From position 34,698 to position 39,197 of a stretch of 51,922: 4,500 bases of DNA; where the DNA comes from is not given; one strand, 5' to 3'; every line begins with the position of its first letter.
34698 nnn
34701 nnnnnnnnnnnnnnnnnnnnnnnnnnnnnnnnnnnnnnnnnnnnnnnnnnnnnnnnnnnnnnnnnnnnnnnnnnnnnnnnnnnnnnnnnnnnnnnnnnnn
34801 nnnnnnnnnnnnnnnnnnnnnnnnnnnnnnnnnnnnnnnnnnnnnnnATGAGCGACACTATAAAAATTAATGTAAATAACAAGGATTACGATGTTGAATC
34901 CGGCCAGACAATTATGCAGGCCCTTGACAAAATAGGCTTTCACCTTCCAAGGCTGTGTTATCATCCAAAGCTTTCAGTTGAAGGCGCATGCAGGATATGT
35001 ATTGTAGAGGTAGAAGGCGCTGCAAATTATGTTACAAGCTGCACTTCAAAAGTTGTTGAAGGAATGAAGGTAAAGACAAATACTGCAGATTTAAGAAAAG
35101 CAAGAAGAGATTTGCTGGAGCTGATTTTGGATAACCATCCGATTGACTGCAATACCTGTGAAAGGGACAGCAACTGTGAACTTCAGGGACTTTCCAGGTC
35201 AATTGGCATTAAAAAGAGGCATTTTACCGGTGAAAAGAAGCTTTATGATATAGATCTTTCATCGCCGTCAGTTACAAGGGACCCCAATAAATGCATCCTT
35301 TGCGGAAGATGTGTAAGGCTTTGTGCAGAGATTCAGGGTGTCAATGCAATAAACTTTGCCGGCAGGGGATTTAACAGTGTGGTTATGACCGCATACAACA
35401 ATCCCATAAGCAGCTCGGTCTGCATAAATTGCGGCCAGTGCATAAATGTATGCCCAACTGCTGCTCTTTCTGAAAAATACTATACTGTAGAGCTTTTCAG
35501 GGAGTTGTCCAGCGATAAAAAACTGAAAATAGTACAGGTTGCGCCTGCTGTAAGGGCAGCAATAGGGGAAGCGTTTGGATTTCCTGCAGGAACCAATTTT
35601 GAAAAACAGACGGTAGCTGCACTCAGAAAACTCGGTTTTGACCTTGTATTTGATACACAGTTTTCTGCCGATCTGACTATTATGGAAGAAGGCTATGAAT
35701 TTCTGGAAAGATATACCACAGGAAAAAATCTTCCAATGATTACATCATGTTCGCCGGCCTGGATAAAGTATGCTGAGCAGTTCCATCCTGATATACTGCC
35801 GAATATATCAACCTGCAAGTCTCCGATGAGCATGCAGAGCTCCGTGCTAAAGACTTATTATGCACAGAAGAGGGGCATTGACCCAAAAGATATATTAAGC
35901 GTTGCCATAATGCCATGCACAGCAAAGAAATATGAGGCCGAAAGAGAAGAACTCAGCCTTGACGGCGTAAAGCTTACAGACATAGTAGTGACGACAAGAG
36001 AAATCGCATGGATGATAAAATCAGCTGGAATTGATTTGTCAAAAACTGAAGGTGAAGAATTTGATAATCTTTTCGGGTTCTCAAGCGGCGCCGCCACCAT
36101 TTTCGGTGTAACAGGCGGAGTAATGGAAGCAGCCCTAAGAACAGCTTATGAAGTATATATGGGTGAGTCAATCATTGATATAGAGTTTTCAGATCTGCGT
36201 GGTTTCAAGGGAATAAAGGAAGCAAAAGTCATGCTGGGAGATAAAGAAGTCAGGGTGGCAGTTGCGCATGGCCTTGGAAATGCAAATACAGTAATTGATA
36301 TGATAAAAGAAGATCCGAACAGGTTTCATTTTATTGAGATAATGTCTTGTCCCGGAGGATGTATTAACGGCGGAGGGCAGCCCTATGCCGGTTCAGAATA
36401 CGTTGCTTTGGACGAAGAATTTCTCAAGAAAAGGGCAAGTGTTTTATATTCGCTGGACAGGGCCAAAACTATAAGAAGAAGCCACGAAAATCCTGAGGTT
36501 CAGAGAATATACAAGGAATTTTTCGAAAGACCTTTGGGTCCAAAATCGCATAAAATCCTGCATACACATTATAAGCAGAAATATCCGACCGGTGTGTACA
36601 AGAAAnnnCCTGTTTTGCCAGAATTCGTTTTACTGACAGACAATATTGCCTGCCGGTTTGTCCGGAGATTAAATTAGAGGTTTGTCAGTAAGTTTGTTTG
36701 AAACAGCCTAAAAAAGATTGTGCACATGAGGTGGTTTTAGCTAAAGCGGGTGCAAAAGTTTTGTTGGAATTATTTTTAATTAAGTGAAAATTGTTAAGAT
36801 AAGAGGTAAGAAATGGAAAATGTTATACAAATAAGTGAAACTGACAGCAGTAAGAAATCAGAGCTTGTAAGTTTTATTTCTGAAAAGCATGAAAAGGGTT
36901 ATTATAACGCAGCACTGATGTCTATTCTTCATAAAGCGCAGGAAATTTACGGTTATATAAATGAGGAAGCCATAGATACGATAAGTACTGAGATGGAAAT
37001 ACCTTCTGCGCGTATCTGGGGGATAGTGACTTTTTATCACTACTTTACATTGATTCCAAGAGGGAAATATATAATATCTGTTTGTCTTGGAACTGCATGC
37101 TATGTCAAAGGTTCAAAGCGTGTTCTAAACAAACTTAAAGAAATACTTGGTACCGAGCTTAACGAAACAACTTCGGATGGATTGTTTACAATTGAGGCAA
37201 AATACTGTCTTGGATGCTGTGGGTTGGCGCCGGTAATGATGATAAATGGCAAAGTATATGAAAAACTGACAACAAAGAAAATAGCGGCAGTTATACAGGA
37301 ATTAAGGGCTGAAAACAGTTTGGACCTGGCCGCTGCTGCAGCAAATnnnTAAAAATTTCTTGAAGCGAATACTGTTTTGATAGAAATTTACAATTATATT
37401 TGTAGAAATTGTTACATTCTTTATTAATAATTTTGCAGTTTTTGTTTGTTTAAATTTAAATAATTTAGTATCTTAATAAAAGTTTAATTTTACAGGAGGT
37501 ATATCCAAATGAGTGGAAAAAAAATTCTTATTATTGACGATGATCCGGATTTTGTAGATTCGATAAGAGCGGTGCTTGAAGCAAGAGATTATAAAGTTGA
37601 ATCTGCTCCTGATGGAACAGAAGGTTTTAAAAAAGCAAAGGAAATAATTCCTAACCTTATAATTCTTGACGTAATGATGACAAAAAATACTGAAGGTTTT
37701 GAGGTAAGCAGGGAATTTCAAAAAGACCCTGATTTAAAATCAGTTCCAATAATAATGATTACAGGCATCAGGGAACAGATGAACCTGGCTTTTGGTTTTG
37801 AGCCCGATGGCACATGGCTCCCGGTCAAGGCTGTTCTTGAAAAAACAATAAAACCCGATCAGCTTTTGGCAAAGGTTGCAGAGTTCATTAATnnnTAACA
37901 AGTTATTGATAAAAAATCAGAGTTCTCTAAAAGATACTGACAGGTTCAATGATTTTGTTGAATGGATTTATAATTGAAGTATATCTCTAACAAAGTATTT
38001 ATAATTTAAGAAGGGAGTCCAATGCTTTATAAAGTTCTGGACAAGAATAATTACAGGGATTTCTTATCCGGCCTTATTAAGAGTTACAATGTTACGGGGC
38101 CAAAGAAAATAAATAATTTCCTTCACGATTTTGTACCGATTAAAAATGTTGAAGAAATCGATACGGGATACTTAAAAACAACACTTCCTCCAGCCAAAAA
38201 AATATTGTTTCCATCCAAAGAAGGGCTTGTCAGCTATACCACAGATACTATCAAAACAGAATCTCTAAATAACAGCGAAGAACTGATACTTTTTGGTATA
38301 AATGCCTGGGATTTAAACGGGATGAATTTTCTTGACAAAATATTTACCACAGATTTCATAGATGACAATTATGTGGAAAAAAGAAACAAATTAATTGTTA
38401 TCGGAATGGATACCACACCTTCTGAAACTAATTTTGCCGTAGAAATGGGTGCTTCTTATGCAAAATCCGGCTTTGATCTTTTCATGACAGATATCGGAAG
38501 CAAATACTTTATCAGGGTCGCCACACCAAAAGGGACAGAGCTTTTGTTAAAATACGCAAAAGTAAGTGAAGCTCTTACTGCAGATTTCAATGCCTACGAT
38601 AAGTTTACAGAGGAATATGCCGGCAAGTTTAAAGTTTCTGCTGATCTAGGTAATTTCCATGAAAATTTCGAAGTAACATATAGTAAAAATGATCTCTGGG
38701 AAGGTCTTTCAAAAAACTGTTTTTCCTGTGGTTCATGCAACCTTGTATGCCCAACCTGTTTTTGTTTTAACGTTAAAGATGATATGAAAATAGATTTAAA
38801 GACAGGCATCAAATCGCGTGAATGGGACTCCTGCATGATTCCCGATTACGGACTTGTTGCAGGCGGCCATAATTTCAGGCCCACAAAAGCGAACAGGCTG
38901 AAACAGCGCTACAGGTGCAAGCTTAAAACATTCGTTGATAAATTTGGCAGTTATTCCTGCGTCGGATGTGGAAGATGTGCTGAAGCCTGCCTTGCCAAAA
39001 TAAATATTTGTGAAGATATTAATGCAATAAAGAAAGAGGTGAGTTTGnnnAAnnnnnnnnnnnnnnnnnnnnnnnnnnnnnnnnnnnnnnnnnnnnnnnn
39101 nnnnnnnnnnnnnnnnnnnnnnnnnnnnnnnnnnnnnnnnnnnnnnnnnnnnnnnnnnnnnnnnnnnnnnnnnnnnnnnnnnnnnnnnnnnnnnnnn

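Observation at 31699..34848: NuoF/HydB-like subunit fused to a GltD/NfnB-like NADPH module within a HydABC-type [FeFe]-hydrogenase operon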

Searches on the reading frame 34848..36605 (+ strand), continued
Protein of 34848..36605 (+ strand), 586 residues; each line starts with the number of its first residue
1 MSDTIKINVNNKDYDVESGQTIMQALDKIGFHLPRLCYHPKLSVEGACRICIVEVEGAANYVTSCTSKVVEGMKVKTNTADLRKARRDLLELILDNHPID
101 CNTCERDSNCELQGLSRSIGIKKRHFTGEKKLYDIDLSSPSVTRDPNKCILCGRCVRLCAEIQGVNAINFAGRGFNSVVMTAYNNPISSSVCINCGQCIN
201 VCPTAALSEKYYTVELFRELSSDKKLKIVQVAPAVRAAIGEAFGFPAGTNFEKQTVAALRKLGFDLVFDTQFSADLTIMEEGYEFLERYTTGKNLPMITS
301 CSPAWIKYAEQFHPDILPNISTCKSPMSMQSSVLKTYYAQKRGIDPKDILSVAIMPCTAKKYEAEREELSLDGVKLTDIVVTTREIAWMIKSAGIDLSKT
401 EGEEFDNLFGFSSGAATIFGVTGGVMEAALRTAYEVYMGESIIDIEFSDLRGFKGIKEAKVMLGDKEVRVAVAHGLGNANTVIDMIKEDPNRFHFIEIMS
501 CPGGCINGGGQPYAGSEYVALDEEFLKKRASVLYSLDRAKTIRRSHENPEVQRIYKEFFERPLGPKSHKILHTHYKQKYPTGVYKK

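Call 54: search_protein_families(library=ncbifam, proteins=[window:34848-36605:+], max_evalue=1e-10)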
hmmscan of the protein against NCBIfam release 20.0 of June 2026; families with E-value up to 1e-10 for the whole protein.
window:34848-36605:+ (586 aa): 9 families
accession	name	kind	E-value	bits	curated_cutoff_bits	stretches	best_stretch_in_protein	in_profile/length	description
NF040763.1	FeFe_hydrog_A6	exception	7.7e-248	823.5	765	1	5-578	1-571/571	NADH-dependent [FeFe] hydrogenase, group A6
NF040762.1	Hydr_FeFe_Clost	exception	4.3e-170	567.1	900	1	6-576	2-572/572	ferredoxin hydrogenase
TIGR02512.1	FeFe_hydrog_A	subfamily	1.8e-154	514.1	405.95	1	141-513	1-374/375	[FeFe] hydrogenase, group A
TIGR01973.1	NuoG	equivalog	4.8e-57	194.1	470.05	1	7-219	1-209/606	NADH-quinone oxidoreductase subunit NuoG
NF005745.0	PRK07569.1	equivalog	6.3e-56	189.4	333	1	6-216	5-216/238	bidirectional hydrogenase complex protein HoxU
TIGR04105.1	FeFe_hydrog_B1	subfamily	3.8e-53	180.8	450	1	142-460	137-430/462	monomeric [FeFe] hydrogenase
NF005895.0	PRK07860.1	equivalog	3.8e-44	150.9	802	1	2-212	15-225/811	NADH-quinone oxidoreductase subunit G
NF006305.0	PRK08493.1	equivalog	1.8e-38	132.2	591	1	5-212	2-226/819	NADH-quinone oxidoreductase subunit G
NF009454.0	PRK12814.1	equivalog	2.6e-26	92.2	916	1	4-105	3-105/657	putative NADPH-dependent glutamate synthase small subunit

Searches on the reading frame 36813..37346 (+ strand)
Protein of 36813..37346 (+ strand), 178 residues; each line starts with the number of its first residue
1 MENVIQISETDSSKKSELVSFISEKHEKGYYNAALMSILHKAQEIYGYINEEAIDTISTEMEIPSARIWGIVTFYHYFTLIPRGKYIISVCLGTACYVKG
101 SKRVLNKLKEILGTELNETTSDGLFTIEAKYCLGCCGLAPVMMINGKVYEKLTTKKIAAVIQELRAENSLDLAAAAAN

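Call 3: search_protein_families(library=pfam, proteins=[window:36813-37346:+], max_evalue=0.001)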
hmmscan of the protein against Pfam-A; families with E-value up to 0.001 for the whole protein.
window:36813-37346:+ (178 aa): 1 family
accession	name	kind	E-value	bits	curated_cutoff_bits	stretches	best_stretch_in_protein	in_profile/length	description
PF01257.25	2Fe-2S_thioredx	-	1.2e-48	165.1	24.8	1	25-164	7-144/145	Thioredoxin-like [2Fe-2S] ferredoxin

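Call 54: search_protein_families(library=ncbifam, proteins=[window:36813-37346:+], max_evalue=1e-10)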
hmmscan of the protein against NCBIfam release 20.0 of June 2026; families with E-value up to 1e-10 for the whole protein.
window:36813-37346:+ (178 aa): 9 families
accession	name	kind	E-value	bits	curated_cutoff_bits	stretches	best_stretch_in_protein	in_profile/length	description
NF005747.0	PRK07571.1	equivalog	1.3e-46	158.4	224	1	27-167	31-171/173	bidirectional hydrogenase complex protein HoxE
TIGR01958.1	nuoE_fam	subfamily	1.5e-38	132.2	142.4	1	24-164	7-147/148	NADH-quinone oxidoreductase subunit NuoE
NF004638.0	PRK05988.1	equivalog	1.9e-37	128.5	198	1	17-165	12-158/159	formate dehydrogenase subunit gamma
NF005722.0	PRK07539.1-2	equivalog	2.6e-37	128.3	141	1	23-163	15-155/157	NADH-quinone oxidoreductase subunit NuoE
NF005725.0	PRK07539.1-5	equivalog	3.1e-36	124.7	220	1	14-165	20-172/174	NADH-quinone oxidoreductase subunit NuoE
NF005721.0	PRK07539.1-1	equivalog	8.1e-31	107.4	308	1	33-169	46-182/292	NADH-quinone oxidoreductase subunit NuoE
NF005723.0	PRK07539.1-3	equivalog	3e-29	101.9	226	1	32-165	23-157/158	NADH-quinone oxidoreductase subunit NuoE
NF005724.0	PRK07539.1-4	equivalog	9.2e-29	100.9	280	1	17-169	24-177/240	NADH-quinone oxidoreductase subunit NuoE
NF009040.0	PRK12373.1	equivalog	8.8e-25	88.2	514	1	24-169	28-174/400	NADH-quinone oxidoreductase subunit E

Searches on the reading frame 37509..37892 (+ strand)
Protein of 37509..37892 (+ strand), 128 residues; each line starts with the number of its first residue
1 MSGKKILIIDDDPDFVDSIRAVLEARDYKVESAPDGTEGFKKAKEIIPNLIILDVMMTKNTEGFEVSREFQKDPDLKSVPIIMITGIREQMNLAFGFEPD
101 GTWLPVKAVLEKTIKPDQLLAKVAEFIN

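Call 3: search_protein_families(library=pfam, proteins=[window:37509-37892:+], max_evalue=0.001)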
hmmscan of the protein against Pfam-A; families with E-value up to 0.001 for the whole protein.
window:37509-37892:+ (128 aa): 1 family
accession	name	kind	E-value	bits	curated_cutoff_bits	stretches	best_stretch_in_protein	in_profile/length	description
PF00072.30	Response_reg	-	5.4e-18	65.6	30.2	1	6-123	1-110/111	Response regulator receiver domain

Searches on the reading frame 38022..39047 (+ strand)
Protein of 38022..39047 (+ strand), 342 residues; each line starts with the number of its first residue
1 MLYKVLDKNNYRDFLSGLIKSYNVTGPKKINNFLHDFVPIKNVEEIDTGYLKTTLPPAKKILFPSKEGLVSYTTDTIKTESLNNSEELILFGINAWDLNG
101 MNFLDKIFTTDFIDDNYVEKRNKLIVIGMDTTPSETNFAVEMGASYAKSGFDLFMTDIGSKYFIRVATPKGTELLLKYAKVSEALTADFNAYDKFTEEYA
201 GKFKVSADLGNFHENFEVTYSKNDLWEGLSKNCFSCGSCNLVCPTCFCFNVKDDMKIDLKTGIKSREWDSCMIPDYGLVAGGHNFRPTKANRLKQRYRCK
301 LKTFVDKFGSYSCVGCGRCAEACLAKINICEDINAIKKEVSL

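Call 3: search_protein_families(library=pfam, proteins=[window:38022-39047:+], max_evalue=0.001)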
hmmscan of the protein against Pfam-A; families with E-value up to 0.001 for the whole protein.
window:38022-39047:+ (342 aa): 6 families
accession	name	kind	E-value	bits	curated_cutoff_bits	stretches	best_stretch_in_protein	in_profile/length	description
PF17179.9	Fer4_22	-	2.2e-31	109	27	1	232-327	1-95/95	4Fe-4S dicluster domain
PF12838.12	Fer4_7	-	4.1e-06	27.6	27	0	307-325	32-50/52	4Fe-4S dicluster domain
PF13187.11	Fer4_9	-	9.7e-05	22.8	27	0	231-245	35-49/52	4Fe-4S dicluster domain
PF13534.11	Fer4_17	-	0.00021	22.2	22.2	0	223-245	36-58/61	4Fe-4S dicluster domain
PF12797.12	Fer4_2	-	0.00021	21.5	24.5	0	312-323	9-20/22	4Fe-4S binding domain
PF13183.11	Fer4_8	-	0.00029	21.8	27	0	231-327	3-68/68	4Fe-4S dicluster domain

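Call 54: search_protein_families(library=ncbifam, proteins=[window:38022-39047:+], max_evalue=1e-10)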
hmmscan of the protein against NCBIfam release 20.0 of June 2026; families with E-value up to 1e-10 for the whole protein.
window:38022-39047:+ (342 aa): 3 families
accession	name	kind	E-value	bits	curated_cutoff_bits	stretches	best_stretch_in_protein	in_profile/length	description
NF040833.1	sulfhyd_HydB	equivalog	2.4e-74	250.4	750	1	1-336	1-335/367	NADPH-dependent hydrogenase/sulfhydrogenase 1 subunit beta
NF040829.1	sulfhyd_ShyB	equivalog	2.9e-70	236.9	690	1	1-338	1-331/334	NAD(P)-dependent hydrogenase/sulfhydrogenase 2 subunit beta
TIGR02910.1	sulfite_red_A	equivalog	4.7e-44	151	323.15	1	6-340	5-330/334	anaerobic sulfite reductase subunit AsrA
